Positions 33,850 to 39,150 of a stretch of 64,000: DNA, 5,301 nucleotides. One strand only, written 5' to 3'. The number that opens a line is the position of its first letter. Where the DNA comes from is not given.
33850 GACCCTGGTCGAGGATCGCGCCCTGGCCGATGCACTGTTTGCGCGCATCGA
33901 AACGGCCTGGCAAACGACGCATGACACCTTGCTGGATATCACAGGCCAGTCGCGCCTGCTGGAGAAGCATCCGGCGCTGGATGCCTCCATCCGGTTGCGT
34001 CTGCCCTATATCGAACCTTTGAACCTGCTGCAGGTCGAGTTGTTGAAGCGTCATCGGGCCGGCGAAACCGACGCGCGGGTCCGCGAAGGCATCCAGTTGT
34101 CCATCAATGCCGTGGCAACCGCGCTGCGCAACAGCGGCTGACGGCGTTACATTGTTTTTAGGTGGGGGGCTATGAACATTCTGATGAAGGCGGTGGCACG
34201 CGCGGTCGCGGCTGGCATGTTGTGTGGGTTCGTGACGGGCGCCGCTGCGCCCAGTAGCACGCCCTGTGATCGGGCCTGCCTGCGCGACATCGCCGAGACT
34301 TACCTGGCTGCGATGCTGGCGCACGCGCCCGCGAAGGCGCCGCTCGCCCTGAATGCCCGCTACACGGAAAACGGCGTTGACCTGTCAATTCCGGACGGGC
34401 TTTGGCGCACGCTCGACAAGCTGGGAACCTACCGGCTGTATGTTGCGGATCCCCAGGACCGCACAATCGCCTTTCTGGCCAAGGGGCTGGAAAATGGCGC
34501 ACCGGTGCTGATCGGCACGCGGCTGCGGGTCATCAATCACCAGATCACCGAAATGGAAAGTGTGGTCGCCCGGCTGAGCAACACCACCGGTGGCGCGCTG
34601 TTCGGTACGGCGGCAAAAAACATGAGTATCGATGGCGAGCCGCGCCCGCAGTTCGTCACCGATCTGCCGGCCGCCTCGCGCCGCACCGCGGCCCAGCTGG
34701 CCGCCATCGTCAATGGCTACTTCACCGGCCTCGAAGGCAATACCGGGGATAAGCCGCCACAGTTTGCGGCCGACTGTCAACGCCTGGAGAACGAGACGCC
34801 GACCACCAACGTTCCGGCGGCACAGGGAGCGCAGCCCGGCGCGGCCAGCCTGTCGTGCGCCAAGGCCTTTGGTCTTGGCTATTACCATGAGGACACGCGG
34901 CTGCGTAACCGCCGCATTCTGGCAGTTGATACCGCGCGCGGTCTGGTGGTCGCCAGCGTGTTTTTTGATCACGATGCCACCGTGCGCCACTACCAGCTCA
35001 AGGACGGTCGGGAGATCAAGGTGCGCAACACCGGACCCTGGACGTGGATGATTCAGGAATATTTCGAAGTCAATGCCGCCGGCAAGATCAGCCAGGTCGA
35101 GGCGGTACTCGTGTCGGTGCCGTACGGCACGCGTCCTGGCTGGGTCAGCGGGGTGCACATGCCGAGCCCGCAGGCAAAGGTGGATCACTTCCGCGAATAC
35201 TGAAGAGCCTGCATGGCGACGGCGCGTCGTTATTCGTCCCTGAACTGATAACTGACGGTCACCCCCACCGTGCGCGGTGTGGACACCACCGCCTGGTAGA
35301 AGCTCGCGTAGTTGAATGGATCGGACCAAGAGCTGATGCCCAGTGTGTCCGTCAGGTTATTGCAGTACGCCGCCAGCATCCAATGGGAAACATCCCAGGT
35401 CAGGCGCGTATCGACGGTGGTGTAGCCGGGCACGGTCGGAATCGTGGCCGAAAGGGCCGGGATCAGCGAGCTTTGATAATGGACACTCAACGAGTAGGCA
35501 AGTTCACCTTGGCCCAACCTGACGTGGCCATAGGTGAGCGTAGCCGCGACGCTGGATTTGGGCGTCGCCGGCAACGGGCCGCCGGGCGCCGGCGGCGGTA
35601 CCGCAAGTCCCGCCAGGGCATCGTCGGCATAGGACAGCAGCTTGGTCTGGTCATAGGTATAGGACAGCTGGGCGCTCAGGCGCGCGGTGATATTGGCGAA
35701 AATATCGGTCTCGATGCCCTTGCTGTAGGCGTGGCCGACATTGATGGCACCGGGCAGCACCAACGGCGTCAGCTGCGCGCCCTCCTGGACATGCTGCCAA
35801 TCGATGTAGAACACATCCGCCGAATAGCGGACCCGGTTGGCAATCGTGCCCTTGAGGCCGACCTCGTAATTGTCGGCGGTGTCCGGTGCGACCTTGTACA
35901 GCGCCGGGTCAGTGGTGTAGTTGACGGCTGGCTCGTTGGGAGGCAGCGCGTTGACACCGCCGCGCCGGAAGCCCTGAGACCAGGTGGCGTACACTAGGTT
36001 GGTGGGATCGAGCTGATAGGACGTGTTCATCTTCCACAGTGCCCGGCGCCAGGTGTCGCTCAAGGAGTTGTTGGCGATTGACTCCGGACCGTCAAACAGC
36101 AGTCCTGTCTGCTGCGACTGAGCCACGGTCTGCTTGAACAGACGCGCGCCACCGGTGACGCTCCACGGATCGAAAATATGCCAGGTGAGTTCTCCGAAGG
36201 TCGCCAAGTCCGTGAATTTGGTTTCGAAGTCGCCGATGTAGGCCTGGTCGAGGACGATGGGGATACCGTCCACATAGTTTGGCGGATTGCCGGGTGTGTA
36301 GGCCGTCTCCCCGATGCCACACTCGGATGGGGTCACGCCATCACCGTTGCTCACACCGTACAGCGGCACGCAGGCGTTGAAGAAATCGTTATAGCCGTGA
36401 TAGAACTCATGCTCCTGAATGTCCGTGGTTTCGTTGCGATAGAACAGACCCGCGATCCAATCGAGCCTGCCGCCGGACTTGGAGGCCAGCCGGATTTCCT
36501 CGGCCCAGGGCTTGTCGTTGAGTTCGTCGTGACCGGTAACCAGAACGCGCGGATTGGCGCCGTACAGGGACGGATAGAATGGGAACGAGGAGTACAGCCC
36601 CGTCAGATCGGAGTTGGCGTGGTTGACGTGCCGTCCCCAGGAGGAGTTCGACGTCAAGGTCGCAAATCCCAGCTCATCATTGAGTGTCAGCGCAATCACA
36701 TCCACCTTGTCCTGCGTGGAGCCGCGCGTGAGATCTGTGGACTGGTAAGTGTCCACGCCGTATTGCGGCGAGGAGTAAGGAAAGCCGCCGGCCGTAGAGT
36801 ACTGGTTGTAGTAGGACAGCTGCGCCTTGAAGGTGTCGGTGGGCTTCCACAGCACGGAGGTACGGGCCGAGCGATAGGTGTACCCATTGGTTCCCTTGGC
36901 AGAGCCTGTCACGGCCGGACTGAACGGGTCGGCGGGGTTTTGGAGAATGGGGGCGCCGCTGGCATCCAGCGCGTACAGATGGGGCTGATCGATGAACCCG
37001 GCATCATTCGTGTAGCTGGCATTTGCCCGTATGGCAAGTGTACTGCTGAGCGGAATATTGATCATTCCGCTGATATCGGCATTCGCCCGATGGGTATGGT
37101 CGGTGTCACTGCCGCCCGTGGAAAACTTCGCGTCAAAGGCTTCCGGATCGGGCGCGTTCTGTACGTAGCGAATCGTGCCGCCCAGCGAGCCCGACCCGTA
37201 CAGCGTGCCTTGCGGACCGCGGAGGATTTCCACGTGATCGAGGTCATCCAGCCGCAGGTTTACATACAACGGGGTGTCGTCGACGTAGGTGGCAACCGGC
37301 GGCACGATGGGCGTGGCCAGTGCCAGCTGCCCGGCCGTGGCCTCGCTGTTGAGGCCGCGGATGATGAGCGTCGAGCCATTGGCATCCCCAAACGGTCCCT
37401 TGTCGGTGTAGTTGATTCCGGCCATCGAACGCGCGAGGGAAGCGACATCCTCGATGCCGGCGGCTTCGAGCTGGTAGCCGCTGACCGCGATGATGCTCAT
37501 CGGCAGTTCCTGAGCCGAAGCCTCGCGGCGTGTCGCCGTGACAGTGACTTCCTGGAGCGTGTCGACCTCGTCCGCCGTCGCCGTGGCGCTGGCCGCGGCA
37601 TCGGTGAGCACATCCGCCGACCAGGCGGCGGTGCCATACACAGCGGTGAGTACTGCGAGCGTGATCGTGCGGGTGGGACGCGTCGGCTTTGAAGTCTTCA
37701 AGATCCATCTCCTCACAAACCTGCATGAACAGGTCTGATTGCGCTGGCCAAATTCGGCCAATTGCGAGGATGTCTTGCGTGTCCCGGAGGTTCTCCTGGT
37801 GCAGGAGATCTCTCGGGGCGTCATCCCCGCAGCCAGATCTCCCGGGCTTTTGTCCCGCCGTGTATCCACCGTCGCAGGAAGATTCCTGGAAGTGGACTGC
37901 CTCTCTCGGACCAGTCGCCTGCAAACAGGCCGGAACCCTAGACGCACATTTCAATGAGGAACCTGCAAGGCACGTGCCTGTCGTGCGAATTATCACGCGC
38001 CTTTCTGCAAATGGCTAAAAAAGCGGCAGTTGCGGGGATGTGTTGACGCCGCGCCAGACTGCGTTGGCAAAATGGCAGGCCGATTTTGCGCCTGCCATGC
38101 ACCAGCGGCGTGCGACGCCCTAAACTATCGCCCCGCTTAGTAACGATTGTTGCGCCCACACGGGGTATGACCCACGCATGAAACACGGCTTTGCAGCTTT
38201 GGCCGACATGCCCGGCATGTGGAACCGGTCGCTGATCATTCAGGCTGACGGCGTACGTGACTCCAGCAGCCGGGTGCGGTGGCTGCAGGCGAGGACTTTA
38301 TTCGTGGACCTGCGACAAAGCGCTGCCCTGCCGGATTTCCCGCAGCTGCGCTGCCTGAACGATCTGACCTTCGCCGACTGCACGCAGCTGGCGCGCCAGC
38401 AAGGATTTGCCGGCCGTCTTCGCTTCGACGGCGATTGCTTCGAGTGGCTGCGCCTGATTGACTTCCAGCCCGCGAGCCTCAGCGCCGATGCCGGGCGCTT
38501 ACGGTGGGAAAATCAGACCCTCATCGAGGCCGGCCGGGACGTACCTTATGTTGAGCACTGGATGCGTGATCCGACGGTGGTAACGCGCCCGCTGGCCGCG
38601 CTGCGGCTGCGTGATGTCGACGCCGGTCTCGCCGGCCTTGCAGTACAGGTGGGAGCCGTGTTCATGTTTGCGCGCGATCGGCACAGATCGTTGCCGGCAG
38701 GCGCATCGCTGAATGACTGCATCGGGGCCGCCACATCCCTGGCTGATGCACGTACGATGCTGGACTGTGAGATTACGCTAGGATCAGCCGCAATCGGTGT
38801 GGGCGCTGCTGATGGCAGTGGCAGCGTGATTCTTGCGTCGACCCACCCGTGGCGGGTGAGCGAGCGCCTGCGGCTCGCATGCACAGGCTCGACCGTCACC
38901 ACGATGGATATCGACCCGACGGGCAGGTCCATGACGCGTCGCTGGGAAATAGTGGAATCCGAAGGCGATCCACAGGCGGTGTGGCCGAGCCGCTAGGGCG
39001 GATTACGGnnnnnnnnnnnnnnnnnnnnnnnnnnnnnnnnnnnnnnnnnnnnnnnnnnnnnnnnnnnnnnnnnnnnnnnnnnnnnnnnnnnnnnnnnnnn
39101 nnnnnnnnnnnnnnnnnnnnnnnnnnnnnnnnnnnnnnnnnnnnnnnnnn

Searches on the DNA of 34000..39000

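Call 30: search_rna_families(source=window, start=34000, end=39000, threshold=gathering)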
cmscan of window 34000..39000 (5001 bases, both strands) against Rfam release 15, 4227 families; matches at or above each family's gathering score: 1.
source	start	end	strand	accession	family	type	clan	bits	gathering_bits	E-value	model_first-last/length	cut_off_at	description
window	37837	37952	-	RF00442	Guanidine-I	Cis-reg; riboswitch;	-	87.1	63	2.6e-15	1-107/107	no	Guanidine-I riboswitch aptamer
